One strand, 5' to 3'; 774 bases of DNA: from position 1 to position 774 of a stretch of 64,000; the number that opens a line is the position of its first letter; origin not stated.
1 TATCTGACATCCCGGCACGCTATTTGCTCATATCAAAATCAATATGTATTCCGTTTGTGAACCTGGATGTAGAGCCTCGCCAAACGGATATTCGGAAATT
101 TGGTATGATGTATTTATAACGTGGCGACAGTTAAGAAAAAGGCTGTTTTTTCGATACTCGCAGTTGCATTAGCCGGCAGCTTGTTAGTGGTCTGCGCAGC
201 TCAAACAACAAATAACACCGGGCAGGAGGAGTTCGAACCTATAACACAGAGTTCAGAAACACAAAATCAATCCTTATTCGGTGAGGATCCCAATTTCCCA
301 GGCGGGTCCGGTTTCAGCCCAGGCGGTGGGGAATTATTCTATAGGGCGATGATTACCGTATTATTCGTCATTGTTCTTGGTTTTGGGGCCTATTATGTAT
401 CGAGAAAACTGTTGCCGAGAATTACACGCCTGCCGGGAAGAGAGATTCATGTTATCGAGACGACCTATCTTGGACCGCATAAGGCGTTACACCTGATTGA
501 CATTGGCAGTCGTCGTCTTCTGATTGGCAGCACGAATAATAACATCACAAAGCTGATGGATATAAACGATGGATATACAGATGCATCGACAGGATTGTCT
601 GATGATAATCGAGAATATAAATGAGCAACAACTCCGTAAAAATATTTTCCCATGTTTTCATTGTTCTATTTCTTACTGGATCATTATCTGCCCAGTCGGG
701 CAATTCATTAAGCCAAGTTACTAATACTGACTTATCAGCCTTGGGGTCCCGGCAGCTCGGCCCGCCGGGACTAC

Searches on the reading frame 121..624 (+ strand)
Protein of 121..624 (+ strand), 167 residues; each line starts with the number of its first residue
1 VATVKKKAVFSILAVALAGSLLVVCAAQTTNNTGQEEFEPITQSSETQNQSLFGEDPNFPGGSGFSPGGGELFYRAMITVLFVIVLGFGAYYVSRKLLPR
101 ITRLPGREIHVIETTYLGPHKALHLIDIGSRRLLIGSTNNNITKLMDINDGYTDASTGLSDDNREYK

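Call 9: search_protein_families(library=pfam, proteins=[window:121-624:+])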
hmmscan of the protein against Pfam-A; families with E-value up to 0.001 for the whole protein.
window:121-624:+ (167 aa): 1 family
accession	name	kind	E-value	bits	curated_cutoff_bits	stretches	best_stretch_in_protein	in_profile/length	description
PF04347.18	FliO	-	5.9e-10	39.5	22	1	100-154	13-67/91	Flagellar biosynthesis protein, FliO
